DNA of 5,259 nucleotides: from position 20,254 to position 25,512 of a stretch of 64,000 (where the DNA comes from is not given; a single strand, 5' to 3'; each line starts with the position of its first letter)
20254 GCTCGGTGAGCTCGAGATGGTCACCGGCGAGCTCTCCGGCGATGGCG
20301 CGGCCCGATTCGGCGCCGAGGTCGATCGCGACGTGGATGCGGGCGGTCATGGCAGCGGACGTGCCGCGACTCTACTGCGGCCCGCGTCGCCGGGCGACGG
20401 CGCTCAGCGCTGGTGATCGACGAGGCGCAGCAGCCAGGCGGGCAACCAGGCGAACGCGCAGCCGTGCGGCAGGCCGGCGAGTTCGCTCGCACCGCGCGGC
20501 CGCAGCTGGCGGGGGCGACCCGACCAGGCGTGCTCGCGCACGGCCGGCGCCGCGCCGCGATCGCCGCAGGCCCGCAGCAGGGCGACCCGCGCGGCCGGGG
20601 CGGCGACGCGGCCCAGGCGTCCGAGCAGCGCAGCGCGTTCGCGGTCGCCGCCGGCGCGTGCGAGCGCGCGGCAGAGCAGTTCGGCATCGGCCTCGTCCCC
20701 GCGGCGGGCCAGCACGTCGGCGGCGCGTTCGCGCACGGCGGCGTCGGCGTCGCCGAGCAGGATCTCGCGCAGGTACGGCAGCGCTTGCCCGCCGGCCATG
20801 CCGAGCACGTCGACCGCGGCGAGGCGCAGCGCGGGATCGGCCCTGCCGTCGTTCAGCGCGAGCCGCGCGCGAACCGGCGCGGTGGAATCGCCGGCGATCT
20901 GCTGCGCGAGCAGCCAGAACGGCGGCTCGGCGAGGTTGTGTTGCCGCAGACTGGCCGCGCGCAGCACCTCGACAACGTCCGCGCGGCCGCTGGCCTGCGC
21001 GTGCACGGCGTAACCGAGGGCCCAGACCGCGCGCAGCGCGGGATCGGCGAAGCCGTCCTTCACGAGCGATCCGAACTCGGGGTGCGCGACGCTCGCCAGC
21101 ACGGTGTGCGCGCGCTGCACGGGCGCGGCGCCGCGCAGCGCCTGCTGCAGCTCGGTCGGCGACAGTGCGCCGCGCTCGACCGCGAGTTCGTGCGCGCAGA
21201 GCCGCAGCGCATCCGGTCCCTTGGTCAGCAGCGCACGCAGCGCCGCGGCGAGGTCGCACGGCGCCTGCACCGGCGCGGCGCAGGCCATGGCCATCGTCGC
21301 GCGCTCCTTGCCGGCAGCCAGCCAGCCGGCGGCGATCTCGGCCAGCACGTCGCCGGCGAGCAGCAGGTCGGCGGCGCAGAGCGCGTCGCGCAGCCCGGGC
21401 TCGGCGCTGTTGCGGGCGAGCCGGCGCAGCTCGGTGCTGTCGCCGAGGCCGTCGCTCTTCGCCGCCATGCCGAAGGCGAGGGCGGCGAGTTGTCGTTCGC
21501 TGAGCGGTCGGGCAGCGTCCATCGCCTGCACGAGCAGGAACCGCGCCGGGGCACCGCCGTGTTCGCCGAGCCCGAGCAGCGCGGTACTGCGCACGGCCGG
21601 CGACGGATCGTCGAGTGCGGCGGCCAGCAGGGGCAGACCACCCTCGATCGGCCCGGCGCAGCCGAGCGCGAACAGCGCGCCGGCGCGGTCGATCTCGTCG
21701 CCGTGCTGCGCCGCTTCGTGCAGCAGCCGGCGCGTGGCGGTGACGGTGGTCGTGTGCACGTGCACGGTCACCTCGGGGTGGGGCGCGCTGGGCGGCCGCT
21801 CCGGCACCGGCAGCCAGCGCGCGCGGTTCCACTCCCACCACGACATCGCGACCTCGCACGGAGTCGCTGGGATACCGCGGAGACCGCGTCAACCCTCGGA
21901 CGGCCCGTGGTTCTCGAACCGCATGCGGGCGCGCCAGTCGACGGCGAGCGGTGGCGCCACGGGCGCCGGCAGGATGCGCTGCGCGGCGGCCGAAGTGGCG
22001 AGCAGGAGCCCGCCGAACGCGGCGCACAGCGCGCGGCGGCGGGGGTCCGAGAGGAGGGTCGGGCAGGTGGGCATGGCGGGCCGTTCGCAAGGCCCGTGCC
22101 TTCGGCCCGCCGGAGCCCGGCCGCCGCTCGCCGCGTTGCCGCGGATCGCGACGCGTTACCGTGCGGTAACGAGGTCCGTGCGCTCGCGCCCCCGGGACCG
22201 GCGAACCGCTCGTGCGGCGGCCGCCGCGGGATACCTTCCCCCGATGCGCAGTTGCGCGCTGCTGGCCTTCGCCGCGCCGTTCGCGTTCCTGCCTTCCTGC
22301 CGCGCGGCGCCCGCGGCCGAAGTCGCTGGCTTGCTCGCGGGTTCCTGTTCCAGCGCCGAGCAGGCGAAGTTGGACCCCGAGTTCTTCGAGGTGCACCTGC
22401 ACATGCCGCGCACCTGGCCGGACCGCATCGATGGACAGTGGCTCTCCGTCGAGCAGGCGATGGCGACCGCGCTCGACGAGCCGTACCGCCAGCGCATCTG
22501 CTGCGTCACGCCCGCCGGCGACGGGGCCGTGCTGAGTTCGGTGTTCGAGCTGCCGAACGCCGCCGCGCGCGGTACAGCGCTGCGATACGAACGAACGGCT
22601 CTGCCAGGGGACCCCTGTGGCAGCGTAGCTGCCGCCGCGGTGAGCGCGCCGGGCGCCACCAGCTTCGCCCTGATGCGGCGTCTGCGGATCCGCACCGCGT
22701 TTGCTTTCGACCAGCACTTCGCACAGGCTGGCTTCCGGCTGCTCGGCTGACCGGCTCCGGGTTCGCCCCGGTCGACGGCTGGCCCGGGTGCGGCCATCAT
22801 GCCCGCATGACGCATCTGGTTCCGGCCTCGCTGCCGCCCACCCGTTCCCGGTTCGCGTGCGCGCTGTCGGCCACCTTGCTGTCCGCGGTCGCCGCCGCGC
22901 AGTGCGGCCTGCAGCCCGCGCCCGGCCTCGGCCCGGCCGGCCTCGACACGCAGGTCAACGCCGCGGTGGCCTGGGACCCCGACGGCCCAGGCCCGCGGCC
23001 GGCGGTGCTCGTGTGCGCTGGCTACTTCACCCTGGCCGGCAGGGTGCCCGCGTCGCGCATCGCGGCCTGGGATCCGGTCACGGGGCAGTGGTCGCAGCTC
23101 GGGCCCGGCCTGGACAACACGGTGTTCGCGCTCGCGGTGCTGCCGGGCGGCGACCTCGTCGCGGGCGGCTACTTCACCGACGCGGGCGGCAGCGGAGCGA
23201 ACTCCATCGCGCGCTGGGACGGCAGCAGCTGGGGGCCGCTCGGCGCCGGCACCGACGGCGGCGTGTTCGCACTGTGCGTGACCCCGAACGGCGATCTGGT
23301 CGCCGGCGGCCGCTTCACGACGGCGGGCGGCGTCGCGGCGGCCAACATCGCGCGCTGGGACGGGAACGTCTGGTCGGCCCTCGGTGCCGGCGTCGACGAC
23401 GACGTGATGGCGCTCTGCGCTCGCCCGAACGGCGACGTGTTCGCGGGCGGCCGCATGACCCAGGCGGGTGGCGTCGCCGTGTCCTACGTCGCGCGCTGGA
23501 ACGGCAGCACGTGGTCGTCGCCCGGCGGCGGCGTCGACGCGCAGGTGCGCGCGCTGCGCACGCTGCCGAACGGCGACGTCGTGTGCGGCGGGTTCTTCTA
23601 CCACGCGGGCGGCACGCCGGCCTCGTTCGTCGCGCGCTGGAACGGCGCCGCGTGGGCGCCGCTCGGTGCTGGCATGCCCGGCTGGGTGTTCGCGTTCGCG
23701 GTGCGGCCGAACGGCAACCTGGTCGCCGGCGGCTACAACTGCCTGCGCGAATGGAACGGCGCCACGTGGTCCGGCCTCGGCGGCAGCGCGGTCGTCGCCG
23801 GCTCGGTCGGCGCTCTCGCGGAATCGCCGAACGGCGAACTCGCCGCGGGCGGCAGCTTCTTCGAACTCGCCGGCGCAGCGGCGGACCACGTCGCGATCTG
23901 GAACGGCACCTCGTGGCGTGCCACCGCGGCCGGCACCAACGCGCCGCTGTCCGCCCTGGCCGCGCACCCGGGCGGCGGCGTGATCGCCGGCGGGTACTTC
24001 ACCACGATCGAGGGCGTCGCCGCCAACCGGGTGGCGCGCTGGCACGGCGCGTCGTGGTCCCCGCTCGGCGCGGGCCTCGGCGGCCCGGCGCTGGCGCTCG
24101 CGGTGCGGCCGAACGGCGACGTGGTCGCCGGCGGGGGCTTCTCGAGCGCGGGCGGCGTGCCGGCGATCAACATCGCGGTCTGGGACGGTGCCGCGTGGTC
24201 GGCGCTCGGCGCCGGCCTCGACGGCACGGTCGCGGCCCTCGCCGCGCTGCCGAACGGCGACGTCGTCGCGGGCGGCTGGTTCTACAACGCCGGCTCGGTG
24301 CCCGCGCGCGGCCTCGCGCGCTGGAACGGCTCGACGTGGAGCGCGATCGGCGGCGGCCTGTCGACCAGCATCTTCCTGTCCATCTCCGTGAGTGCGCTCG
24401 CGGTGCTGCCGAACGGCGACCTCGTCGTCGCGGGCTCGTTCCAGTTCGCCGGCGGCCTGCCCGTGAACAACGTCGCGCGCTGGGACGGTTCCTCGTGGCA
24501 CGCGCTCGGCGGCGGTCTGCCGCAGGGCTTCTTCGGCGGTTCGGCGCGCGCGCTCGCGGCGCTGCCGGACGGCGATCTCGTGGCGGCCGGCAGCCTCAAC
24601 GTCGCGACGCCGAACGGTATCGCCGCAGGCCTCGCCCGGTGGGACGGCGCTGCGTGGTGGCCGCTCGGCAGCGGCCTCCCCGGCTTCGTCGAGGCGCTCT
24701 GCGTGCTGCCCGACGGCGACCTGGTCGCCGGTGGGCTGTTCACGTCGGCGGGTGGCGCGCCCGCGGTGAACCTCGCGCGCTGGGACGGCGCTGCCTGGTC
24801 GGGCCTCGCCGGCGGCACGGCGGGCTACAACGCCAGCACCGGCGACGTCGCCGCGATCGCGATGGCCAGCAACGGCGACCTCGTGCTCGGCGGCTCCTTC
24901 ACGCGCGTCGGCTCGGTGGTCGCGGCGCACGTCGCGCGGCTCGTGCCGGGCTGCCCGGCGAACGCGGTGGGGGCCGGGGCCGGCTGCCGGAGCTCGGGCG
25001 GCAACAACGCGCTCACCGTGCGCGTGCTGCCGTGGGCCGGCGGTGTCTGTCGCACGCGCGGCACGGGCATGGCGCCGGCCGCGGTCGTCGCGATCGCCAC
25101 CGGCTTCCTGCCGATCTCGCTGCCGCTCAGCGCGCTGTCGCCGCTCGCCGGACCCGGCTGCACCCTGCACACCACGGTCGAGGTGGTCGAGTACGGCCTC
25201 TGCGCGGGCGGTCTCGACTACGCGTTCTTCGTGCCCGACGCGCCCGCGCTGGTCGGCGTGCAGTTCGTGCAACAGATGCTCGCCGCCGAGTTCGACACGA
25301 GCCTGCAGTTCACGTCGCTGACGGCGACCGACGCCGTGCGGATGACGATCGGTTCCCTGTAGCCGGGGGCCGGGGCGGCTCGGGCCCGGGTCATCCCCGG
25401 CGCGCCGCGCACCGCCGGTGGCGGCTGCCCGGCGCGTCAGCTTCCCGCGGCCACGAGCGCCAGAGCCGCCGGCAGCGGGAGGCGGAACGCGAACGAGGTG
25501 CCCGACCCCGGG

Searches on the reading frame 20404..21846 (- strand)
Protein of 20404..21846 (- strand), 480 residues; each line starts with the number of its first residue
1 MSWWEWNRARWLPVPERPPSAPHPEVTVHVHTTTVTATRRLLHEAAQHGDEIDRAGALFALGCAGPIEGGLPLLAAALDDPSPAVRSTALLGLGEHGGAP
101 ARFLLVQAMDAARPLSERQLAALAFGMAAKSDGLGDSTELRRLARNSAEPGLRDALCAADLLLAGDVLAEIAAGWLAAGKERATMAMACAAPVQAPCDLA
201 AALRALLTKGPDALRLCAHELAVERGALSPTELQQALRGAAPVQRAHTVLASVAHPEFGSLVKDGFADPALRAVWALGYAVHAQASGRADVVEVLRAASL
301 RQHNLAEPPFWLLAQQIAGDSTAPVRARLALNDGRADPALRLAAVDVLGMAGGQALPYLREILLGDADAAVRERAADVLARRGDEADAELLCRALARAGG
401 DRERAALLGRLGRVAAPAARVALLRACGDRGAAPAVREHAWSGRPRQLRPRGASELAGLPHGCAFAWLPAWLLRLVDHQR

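Call 40: search_protein_families(library=pfam, proteins=[window:20404-21846:-], max_evalue=0.0001)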
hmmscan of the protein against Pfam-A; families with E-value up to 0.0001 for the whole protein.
window:20404-21846:- (480 aa): 2 families
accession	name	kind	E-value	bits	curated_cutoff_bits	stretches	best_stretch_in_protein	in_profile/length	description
PF13646.12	HEAT_2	-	1.6e-16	60.8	27.7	2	335-406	11-82/88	HEAT repeats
PF02985.28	HEAT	-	1.5e-06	28.4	23.5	0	71-95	2-26/31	HEAT repeat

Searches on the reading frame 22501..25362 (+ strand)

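Call 41: search_protein_families(library=pfam, proteins=[window:22501-25362:+], max_evalue=0.0001)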
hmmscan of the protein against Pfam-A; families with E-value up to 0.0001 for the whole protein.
window:22501-25362:+ (953 aa): 2 families
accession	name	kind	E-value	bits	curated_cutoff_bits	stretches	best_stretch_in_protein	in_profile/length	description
PF17164.10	DUF5122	-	1.2e-23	83.5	27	0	737-760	2-25/36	Domain of unknown function (DUF5122) beta-propeller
PF12768.13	Rax2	-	4e-19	69.4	28.8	0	533-599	29-98/254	Rax2 C-terminal beta propeller domain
